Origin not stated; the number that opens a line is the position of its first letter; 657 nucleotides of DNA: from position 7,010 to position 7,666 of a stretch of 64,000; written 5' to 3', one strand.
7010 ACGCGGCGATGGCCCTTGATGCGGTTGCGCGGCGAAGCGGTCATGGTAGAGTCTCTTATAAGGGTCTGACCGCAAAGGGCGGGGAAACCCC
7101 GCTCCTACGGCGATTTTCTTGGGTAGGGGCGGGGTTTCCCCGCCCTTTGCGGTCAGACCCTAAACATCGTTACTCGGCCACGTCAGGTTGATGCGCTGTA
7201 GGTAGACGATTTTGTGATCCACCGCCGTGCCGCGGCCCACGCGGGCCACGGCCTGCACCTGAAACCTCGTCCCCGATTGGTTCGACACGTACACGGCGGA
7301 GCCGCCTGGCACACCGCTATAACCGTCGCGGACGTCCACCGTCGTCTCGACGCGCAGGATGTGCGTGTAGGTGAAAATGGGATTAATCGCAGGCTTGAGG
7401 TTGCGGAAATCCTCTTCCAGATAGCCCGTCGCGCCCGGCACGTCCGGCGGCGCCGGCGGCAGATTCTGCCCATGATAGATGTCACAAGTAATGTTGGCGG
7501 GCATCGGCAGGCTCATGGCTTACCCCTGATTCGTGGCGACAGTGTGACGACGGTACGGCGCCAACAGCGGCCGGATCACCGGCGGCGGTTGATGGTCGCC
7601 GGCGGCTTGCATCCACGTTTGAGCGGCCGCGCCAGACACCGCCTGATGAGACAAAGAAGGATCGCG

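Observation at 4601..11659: Intact-looking phage head gene cluster with no portal, terminase, protease, tail or integrase, saturated with host palindromic repeats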

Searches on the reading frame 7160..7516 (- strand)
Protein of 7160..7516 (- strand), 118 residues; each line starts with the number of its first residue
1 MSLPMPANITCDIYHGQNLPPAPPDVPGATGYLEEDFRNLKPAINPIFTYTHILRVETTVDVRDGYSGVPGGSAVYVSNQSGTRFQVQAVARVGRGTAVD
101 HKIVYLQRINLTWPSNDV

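Call 4: search_protein_families(library=pfam, proteins=[window:7160-7516:-], max_evalue=0.1)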
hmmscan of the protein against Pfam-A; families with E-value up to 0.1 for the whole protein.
window:7160-7516:- (118 aa): 0 families

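Call 5: search_protein_families(library=phrogs, proteins=[window:7160-7516:-], max_evalue=0.1)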
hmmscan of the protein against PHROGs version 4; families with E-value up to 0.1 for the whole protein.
window:7160-7516:- (118 aa): 0 families

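Call 43: search_solved_structures(query=A2, max_evalue=10)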
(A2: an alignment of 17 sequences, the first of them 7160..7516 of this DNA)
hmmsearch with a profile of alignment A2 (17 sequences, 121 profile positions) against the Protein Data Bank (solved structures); distinct sequences matched with E-value up to 10: 4.
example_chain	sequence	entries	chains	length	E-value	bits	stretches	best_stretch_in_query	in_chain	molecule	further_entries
3f3b_A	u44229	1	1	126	0.11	15.8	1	20-65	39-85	Phage-like element PBSX protein xkdH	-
1e5b_A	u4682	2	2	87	0.24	14.7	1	45-99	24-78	XYLANASE D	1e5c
1xbd_A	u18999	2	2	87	0.25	14.7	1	46-99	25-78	XYLANASE D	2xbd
3sao_A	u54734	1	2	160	0.7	13.2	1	72-109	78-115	Extracellular fatty acid-binding protein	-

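Call 44: search_protein_families(library=pfam, alignment_id=A2, max_evalue=1)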
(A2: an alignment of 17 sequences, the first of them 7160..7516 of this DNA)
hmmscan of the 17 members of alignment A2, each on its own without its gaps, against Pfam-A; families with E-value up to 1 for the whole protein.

A. member 1, window:7160-7516:- (118 aa): 0 families

B. families by the number of members that match (of 17 scanned): 2 families
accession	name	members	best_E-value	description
PF01426.24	BAH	1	0.07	BAH domain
PF20113.4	DUF6503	1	0.074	Family of unknown function (DUF6503)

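Call 59: find_homologous_proteins(query=A2, max_evalue=0.00001)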
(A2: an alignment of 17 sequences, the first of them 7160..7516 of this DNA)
Query A2 (17 sequences) (118 aa, profile of the alignment): 146 proteins with E <= 0.00001 among 1808 candidates; the best 120 are listed.
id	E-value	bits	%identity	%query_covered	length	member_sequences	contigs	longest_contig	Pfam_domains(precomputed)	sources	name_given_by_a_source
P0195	1.1e-40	156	67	100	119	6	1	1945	-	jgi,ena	-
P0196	1.0e-39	153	100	100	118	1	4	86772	-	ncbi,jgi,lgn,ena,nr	ncbi:MAG TPA: hypothetical protein DDY78_19010 [Planctomycetales bacterium]|jgi:hypothetical protein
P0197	1.3e-38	150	62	100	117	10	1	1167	-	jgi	jgi:hypothetical protein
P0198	3.2e-38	148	65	100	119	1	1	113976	-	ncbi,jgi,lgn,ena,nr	ncbi:MAG TPA: hypothetical protein VN688_03105 [Gemmataceae bacterium]|nr:hypothetical protein [Gemm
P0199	3.2e-37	145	72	100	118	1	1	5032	-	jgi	jgi:hypothetical protein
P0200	3.3e-37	145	75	100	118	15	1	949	-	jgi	jgi:hypothetical protein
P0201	1.7e-36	143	69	100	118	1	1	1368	-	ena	-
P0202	4.0e-36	142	75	100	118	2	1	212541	-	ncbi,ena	-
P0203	4.3e-36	141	81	100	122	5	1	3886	-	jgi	jgi:hypothetical protein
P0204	7.0e-36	141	74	100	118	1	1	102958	-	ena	-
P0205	7.6e-36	141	75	100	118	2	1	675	-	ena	-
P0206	7.6e-36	141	79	100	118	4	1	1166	-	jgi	-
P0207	1.6e-35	140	27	99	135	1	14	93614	-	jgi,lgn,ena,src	jgi:hypothetical protein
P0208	7.1e-35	138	32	100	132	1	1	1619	-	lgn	-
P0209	1.4e-34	137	33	98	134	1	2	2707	-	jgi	-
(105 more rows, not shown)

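Call 61: find_encoding_contigs(protein=P0202, flank=10000, max_places=3)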
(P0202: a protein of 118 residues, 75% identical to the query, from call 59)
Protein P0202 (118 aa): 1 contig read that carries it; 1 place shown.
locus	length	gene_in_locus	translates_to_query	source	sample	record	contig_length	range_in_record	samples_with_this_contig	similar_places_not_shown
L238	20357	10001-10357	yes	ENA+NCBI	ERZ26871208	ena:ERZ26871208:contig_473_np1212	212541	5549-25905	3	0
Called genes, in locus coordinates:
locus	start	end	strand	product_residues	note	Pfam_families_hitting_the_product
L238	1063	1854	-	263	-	-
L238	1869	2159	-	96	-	-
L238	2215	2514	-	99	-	PF12965:DUF3854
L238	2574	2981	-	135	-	-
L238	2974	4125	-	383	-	-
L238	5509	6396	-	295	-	-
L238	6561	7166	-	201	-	PF00239:Resolvase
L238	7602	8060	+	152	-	-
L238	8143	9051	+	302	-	-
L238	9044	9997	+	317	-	PF24163:HCP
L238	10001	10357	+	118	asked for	-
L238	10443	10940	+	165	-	-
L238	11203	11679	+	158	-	PF00005:ABC_tran (faint)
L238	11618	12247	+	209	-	-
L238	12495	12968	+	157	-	-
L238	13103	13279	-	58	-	-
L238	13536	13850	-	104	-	-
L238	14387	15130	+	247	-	-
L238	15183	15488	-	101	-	-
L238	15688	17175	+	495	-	PF00171:Aldedh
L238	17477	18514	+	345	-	-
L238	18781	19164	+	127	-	-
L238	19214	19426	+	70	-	PF01165:Ribosomal_S21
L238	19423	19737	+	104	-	-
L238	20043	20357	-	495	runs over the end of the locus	PF00772:DnaB, PF13481:AAA_25, PF03796:DnaB_C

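Call 62: find_encoding_contigs(protein=P0204, flank=10000, max_places=3)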
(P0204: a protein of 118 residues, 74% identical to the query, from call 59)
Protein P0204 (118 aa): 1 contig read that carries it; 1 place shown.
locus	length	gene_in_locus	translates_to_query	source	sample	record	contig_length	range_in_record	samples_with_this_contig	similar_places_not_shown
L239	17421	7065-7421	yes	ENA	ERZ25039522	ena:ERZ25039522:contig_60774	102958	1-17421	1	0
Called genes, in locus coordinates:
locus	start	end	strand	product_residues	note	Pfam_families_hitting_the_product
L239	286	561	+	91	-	-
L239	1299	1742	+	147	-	-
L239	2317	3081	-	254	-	-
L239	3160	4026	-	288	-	PF00239:Resolvase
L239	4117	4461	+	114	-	PF05065:Phage_capsid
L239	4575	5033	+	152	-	-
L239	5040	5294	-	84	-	-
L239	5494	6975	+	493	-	PF24163:HCP (weak)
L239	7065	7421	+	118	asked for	-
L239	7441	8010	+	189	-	-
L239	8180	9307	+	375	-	PF13191:AAA_16 (faint), PF00005:ABC_tran (faint), PF13401:AAA_22 (faint)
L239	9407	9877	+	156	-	-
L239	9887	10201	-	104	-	-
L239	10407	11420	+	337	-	-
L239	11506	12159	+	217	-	PF01433:Peptidase_M1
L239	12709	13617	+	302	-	-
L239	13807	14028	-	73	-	PF00072:Response_reg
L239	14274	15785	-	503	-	PF00989:PAS, PF08448:PAS_4, PF13426:PAS_9, PF00512:HisKA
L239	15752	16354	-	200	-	PF08668:HDOD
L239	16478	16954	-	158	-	-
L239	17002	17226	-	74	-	-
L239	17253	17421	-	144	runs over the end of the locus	PF00813:FliP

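Call 67: find_encoding_contigs(protein=P0198, flank=10000, max_places=3)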
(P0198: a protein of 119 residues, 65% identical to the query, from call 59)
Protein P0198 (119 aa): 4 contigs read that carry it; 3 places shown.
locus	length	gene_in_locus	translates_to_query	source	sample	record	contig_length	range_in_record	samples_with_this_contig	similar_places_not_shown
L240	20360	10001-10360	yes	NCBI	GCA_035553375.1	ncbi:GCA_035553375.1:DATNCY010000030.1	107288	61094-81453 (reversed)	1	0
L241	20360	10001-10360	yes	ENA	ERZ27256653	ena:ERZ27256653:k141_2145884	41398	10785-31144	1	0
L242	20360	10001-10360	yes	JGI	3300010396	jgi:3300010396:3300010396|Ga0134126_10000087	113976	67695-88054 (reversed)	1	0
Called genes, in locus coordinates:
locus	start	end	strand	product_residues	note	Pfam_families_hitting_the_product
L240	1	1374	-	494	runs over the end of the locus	-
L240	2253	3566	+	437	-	PF03237:Terminase_6N, PF17289:Terminase_6C (weak)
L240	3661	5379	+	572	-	PF04860:Phage_portal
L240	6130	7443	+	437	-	PF05065:Phage_capsid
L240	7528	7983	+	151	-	-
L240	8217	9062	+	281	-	-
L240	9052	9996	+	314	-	PF24163:HCP (weak)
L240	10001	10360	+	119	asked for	-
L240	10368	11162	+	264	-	-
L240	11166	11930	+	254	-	-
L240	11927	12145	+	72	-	-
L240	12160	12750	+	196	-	-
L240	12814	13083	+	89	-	-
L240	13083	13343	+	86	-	-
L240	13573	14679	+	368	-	PF00005:ABC_tran (faint)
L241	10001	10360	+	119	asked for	-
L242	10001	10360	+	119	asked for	-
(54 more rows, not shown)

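Call 68: predict_structure(alignment_id=A5)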
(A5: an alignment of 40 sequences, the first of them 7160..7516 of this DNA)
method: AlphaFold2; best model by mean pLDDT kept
length: 118 residues; sequences in the alignment: 40
mean_pLDDT: 84.3   pTM: 0.79
mean pLDDT of the five models: 84.3, 84.0, 82.1, 81.4, 81.4
residues with pLDDT >= 90: 62; 70-90: 39; 50-70: 17; < 50: 0
segments of 3 or more residues with pLDDT < 50: none
pLDDT, mean of each block of 10 residues (from residue 1): 84 92 94 77 61 93 85 84 86 92 89 73
secondary structure, 60 per line:
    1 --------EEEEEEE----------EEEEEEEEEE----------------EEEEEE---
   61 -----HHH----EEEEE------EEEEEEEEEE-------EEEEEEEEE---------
elements in order: E9-15 E26-35 E52-57 E73-77 E84-93 E101-109

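Call 71: fold_search(model_id=the predicted structure, library=pdb)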
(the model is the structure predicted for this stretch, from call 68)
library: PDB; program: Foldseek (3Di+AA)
matches with E <= 10: 427; with E <= 0.001: 0
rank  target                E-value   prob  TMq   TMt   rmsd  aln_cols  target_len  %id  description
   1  9rks_O                6.4e-03  1.00  0.55  0.52   7.1       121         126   12  Agrobacterium phage 7-7-1 neck 2 + tail terminator + tail sheath + tail tube (released 2025-12-10)
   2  7t2e_A                3.1e-02  0.30  0.22  0.17  14.7       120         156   12  Structure of bacteriophage lambda tube protein V in C6 (released 2022-12-07)
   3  7z4w_1                3.2e-02  0.99  0.50  0.53   6.7       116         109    5  gp6/gp15/gp16 connector complex of bacteriophage SPP1 (released 2022-11-30)
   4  9lbn_J                3.2e-02  0.99  0.50  0.48   6.5       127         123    8  The composite cryo-EM structure of the head-to-tail connector and head-proximal tail components of bacteriophage phiXa (released 2025-05-07)
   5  9cc7_E                3.4e-02  0.97  0.48  0.41   9.9       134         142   13  Bacteriophage PhiTE extended connector complex (released 2025-04-16)
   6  8k36_A                4.5e-02  0.63  0.35  0.29  14.2       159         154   16  Structure of the bacteriophage lambda tail tube (released 2023-11-15)
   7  8iyd_A                5.0e-02  0.25  0.22  0.12  14.6       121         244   12  Tail cap of phage lambda tail (released 2023-10-18)
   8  8fwe_AM               5.3e-02  0.99  0.52  0.50   6.1       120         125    8  Neck structure of Agrobacterium phage Milano, C3 symmetry (released 2023-12-06)
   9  9l0e_A                7.7e-02  0.98  0.49  0.47   7.4       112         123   13  Cryo-EM structure of bacteriophage T1 stopper-tail terminator (released 2025-03-12)
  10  7t4f_A                7.7e-02  0.21  0.22  0.12  14.7       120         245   12  Structure of bacteriophage lambda tube protein V in C3 (released 2023-06-14)
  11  9mfe_A                8.1e-02  0.21  0.22  0.18  14.8       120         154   11  cryoEM structure of Escherichia phage YDC107 tail core (released 2025-01-01)
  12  9mt4_E                9.5e-02  0.98  0.53  0.48   7.5       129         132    9  Connector structure of phage JohannRWettstein (Bas63) (released 2025-11-19)
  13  8k35_L                1.0e-01  0.18  0.22  0.18  15.1       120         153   11  Structure of the bacteriophage lambda tail tip complex (released 2023-11-15)
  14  9jlf_C                1.3e-01  0.96  0.49  0.47   6.4       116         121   11  Cryo-EM Structure of Bacteriophage FCWL1 head-to-tail interface (released 2025-01-22)
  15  8vhx_F                1.4e-01  0.98  0.53  0.52   5.2       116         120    5  Cryo-EM of neck of bacteriophage Chi (released 2024-10-02)
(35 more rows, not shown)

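Call 73: search_protein_families(library=ncbifam, proteins=[window:7160-7516:-], max_evalue=0.01)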
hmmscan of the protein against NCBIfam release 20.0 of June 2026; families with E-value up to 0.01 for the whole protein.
window:7160-7516:- (118 aa): 0 families

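Call 74: search_protein_families(library=padloc, proteins=[window:7160-7516:-], max_evalue=0.01)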
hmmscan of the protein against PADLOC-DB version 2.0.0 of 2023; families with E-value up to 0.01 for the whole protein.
window:7160-7516:- (118 aa): 0 families
